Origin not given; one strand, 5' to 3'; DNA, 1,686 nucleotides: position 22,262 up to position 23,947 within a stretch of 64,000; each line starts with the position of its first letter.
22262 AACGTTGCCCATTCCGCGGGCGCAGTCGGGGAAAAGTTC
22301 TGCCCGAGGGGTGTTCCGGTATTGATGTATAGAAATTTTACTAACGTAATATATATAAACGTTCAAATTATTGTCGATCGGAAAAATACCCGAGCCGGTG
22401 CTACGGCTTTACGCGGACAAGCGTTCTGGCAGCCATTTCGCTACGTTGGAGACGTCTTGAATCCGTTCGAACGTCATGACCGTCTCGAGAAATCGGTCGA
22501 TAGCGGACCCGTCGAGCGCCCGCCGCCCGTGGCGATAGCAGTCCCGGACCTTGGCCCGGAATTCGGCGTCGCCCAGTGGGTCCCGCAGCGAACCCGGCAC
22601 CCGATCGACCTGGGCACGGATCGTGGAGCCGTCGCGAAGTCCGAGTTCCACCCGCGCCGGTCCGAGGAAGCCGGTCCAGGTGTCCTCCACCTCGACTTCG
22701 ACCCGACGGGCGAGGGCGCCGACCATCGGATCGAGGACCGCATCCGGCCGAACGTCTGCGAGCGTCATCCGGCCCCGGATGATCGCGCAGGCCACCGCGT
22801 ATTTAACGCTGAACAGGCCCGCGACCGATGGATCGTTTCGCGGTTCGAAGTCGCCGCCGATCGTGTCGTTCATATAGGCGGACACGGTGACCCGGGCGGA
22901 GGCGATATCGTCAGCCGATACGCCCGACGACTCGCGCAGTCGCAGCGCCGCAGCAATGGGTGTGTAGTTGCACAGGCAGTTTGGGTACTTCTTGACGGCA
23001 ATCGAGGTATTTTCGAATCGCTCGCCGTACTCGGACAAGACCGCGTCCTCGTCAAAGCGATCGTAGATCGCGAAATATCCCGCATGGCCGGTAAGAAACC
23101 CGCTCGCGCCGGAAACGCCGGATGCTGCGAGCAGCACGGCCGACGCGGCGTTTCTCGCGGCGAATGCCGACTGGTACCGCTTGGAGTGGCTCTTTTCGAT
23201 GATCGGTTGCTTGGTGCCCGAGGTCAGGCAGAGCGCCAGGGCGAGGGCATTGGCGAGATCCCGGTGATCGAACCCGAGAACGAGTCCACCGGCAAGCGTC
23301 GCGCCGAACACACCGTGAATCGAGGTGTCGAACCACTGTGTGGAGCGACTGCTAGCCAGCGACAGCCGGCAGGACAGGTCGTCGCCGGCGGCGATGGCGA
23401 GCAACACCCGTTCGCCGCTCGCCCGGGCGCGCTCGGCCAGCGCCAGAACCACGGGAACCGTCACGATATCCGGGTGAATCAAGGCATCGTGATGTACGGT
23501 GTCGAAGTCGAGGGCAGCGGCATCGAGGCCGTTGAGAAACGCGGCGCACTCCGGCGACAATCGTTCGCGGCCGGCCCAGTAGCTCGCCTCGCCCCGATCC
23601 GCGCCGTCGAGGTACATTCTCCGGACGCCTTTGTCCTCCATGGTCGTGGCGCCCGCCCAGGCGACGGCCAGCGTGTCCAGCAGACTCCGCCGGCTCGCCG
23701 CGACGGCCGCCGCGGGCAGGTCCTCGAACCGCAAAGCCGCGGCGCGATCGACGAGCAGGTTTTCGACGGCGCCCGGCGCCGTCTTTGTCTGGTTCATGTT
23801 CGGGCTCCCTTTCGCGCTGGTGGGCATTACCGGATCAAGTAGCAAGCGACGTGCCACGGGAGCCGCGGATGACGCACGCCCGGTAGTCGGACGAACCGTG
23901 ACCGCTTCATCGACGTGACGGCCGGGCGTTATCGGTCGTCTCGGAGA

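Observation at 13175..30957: Catabolic/uptake island for an unidentified substrate with an unusual enzyme combination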

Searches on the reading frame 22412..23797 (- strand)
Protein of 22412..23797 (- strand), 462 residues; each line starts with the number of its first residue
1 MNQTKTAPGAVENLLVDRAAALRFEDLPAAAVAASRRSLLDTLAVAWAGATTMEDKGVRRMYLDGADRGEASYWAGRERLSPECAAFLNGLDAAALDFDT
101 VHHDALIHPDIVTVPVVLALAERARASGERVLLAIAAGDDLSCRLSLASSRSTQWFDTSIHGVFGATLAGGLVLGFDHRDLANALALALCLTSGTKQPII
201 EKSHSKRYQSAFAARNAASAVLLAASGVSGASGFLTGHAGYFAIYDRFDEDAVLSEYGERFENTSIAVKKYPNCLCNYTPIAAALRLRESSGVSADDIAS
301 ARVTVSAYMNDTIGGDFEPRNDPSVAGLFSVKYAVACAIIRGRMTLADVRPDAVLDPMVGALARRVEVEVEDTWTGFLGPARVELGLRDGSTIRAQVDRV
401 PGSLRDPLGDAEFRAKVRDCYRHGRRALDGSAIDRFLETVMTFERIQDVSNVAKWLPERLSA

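Call 6: search_protein_families(library=pfam, proteins=[window:22412-23797:-])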
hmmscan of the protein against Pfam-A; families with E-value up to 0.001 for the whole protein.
seq(462 aa): 2 families
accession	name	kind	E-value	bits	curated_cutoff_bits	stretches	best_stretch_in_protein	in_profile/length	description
PF03972.19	MmgE_PrpD_N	-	3.4e-47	161.2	32.1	1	16-245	4-235/244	MmgE/PrpD N-terminal domain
PF19305.4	MmgE_PrpD_C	-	8e-23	81.5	32.1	1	271-422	1-153/173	MmgE/PrpD C-terminal domain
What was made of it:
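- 22409..23797 (-): MmgE/PrpD-family protein (462 aa), probably monocistronic; Asp157 sits where relatives have the Tyr of a YTSxH motif. MmgE_PrpD_N/C (call 6).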

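Call 8: search_protein_families(library=ncbifam, max_evalue=0.00001, proteins=[window:22412-23797:-])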
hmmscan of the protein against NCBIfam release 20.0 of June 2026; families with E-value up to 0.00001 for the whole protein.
seq(462 aa): 1 family
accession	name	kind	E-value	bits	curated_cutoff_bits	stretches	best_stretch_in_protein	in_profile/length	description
NF042438.1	PrpD_hiGCgrampos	equivalog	3.8e-11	42.3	950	1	41-342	49-360/499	2-methylcitrate dehydratase PrpD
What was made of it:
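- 22409..23797 (-): The PrpD model scores 42 against a cut-off of 950 (call 8).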

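Call 13: search_solved_structures(query=window:22412-23797:-, max_evalue=0.00001)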
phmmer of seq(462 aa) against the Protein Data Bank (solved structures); distinct sequences matched with E-value up to 0.00001: 10.
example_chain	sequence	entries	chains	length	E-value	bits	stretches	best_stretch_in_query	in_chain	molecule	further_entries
2hp3_A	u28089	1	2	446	3.8e-34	121.4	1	29-434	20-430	IDS-epimerase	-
2hp0_A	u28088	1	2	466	4.2e-34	121.3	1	29-434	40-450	IDS-epimerase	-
12vt_A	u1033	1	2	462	1.5e-22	83.2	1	25-451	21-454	Cis-aconitate decarboxylase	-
12ux_A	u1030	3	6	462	1.9e-22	82.8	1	25-451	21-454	Cis-aconitate decarboxylase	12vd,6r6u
7bra_A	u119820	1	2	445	2.6e-22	82.4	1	29-346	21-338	Bacillus subtilis IRG1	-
12vw_A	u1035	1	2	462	3.7e-22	81.9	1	25-451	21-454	Cis-aconitate decarboxylase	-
7br9_A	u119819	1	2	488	1.6e-21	79.8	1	22-453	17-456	Cis-aconitate decarboxylase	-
6r6t_A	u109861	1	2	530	2.2e-21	79.4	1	22-453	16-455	Cis-aconitate decarboxylase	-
12vq_A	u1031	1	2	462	2.4e-21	79.2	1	25-451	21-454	Cis-aconitate decarboxylase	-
7e9d_A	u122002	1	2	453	6.6e-21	77.8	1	29-346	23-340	IRG1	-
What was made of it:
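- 22409..23797 (-): Best PDB match is IDS epimerase at 4e-34 (call 13).
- Closest known: Bacillus subtilis yxe operon for S-. Different: Its MmgE/PrpD is not especially close to the B. subtilis protein (7BRA, E 3e-22, call 13).
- The best solved relative of the MmgE/PrpD protein is iminodisuccinate epimerase (call 13).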

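Call 16: find_homologous_proteins(query=window:22412-23797:-, max_evalue=1e-30)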
Query seq(462 aa) (462 aa): 58 proteins with E <= 1e-30 among 8000 candidates.
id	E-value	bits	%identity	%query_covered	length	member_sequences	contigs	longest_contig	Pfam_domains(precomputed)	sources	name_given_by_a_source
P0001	3.4e-206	703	71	99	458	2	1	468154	PF19305.5,PF03972.20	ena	-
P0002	1.2e-204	698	72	94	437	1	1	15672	PF19305.5,PF03972.20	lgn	-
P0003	1.6e-202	691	70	97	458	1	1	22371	PF19305.5,PF03972.20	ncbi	-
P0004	9.9e-105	369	43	98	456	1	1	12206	PF19305.5,PF03972.20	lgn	-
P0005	9.6e-103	362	42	98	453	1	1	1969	PF19305.5,PF03972.20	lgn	-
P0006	1.3e-101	359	42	98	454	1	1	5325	PF19305.5,PF03972.20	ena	-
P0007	9.7e-101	356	42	95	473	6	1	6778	PF19305.5,PF03972.20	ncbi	-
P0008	1.1e-99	352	42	95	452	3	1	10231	PF19305.5,PF03972.20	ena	-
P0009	2.1e-99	351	40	95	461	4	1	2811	PF19305.5,PF03972.20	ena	-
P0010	2.5e-98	348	41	94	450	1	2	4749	PF19305.5,PF03972.20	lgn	-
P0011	1.5e-97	345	40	95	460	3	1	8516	PF19305.5,PF03972.20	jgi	jgi:2-methylcitrate dehydratase PrpD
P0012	5.1e-97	343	41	95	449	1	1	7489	PF19305.5,PF03972.20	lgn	-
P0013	8.0e-97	343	44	94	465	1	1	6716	PF19305.5,PF03972.20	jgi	-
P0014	1.9e-96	342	41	94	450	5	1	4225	PF19305.5,PF03972.20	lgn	-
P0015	4.4e-95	337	40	95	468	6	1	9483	PF19305.5,PF03972.20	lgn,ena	-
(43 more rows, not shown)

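Call 17: find_encoding_contigs(protein=P0001, flank=10000, max_places=2)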
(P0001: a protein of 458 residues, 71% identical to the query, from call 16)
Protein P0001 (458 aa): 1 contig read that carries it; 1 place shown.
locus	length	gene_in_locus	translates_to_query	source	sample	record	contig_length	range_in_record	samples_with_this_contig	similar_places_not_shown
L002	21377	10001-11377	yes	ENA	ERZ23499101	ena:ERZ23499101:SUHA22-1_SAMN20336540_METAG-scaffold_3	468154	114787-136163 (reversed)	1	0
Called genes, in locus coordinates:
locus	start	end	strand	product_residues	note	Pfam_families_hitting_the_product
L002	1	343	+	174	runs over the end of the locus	PF13302:Acetyltransf_3 (weak), PF00583:Acetyltransf_1, PF13673:Acetyltransf_10, PF13508:Acetyltransf_7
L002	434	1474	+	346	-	PF00478:IMPDH (faint), PF03060:NMO, PF01070:FMN_dh (weak)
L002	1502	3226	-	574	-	PF00920:ILVD_EDD_N, PF24877:ILV_EDD_C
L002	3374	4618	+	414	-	PF00512:HisKA, PF02518:HATPase_c, PF14501:HATPase_c_5 (weak)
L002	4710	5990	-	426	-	PF06808:DctM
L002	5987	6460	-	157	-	PF04290:DctQ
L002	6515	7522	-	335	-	PF03480:DctP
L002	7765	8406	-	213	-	PF02798:GST_N, PF13417:GST_N_3, PF13409:GST_N_2, PF00043:GST_C, PF13410:GST_C_2 (faint)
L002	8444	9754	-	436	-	PF00202:Aminotran_3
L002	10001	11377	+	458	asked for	PF03972:MmgE_PrpD_N, PF19305:MmgE_PrpD_C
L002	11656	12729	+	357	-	PF03480:DctP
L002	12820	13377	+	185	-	PF04290:DctQ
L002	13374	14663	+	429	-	PF06808:DctM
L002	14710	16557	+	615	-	PF01078:Mg_chelatase (faint), PF00158:Sigma54_activat, PF14532:Sigma54_activ_2, PF07728:AAA_5 (weak), PF25601:AAA_lid_14, PF02954:HTH_8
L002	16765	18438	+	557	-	PF00581:Rhodanese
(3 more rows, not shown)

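Call 18: find_encoding_contigs(protein=P0003, flank=10000, max_places=2)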
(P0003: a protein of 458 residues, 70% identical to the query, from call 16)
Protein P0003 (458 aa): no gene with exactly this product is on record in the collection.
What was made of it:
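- Tried and rejected: P0003 could not be looked up by exact sequence (call 18).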

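Call 19: find_encoding_contigs(protein=P0002, flank=10000, max_places=2)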
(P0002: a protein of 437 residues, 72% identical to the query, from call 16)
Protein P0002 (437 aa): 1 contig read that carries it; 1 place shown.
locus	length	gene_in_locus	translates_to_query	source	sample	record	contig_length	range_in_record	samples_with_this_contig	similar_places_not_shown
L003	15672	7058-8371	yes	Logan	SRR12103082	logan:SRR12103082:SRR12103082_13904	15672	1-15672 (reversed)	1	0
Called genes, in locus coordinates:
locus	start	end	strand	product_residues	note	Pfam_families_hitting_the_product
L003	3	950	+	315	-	?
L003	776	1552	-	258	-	PF00920:ILVD_EDD_N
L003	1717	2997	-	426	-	PF06808:DctM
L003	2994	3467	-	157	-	PF04290:DctQ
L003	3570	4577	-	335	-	PF03480:DctP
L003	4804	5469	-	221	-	PF02798:GST_N, PF13417:GST_N_3, PF13409:GST_N_2, PF00043:GST_C, PF13410:GST_C_2 (weak)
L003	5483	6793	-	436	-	PF00202:Aminotran_3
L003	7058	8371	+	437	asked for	PF03972:MmgE_PrpD_N, PF19305:MmgE_PrpD_C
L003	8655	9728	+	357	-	PF03480:DctP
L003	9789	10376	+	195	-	PF04290:DctQ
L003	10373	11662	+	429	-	PF06808:DctM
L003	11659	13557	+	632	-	PF00989:PAS (faint), PF08448:PAS_4 (faint), PF00158:Sigma54_activat, PF01078:Mg_chelatase (faint), PF14532:Sigma54_activ_2, PF07728:AAA_5, PF25601:AAA_lid_14, PF02954:HTH_8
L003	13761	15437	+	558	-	PF00581:Rhodanese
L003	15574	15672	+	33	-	?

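Call 21: find_related_loci(query=A1, collection=genome_contigs, flank=10000)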
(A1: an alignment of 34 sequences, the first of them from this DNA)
Query A1 (462 aa) in genome_contigs; peptide patterns used: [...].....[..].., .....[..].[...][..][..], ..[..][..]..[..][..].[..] (x = any residue, [..] = any of these).
246 stretches matched a pattern; 195 encode a relative of the query (tblastn E <= 1e-3); the best 80 are kept; 80 distinct loci.
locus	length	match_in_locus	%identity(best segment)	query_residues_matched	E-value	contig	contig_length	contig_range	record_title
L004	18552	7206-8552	70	1-449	0e+0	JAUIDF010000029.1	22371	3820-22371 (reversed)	MAG: Gammaproteobacteria bacterium isolate 7_bin.6 NODE_2250_length_22371_cov_0.927306, whole genome shotgun sequence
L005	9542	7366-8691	43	10-452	2e-110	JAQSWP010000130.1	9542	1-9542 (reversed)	MAG: Alphaproteobacteria bacterium isolate C_No_T20_C_bin.81 scaffold_6373, whole genome shotgun sequence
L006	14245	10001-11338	43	3-449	2e-106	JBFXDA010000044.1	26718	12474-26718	MAG: Reyranellaceae bacterium isolate CA_2019_TPBS_82 NODE_8868_length_26718_cov_7.255801_TPBS, whole genome shotgun seq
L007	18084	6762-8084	41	8-449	3e-105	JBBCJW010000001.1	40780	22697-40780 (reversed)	MAG: Alphaproteobacteria bacterium isolate MAG_CPB_02 P10B_000000000237, whole genome shotgun sequence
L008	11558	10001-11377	40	1-456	8e-103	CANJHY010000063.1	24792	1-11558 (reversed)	MAG: Betaproteobacteria bacterium isolate RH-20apr16-99 genome assembly, contig: RH-20APR16-C3155, whole genome shotgun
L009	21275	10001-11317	41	10-449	4e-102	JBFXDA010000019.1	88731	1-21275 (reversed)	MAG: Reyranellaceae bacterium isolate CA_2019_TPBS_82 NODE_2090_length_88731_cov_7.746998_TPBS, whole genome shotgun seq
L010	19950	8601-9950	42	11-459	1e-101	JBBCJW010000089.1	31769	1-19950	MAG: Alphaproteobacteria bacterium isolate MAG_CPB_02 P10B_000000062079, whole genome shotgun sequence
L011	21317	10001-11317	41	10-449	7e-101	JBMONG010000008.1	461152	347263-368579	MAG: Pseudomonadota bacterium isolate Betzabe_MAG070 MAG070_8, whole genome shotgun sequence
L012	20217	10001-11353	41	10-459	6e-101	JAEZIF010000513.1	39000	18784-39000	MAG: Proteobacteria bacterium isolate OH_CDB_172 k127_1801139, whole genome shotgun sequence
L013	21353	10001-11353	38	10-459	6e-100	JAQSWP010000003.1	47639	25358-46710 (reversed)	MAG: Alphaproteobacteria bacterium isolate C_No_T20_C_bin.81 scaffold_396, whole genome shotgun sequence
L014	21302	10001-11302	40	20-454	4e-99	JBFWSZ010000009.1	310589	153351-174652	MAG: Lautropia sp. isolate CA_2019_TPBF_35 NODE_324_length_310589_cov_26.186680_TPBF, whole genome shotgun sequence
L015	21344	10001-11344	42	10-460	9e-99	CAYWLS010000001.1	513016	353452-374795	MAG TPA_asm: uncultured Hyphomicrobiales bacterium isolate SRP263991_co5_176 genome assembly, contig: NODE_6_length_5130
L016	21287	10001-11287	41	24-452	9e-99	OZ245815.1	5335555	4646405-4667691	MAG: Alphaproteobacteria bacterium isolate 7f0d7cf2-30dd-46ca-8880-9cb867015a81 genome assembly, chromosome: 1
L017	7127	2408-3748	42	6-451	2e-98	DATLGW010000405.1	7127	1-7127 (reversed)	MAG TPA_asm: Burkholderiaceae bacterium isolate SMAG_U13624 k141_21895, whole genome shotgun sequence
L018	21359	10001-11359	38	10-462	5e-98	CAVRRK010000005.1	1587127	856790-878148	MAG: uncultured Alphaproteobacteria bacterium isolate MFD01213.bin.2.4 genome assembly, contig: contig_442, whole genome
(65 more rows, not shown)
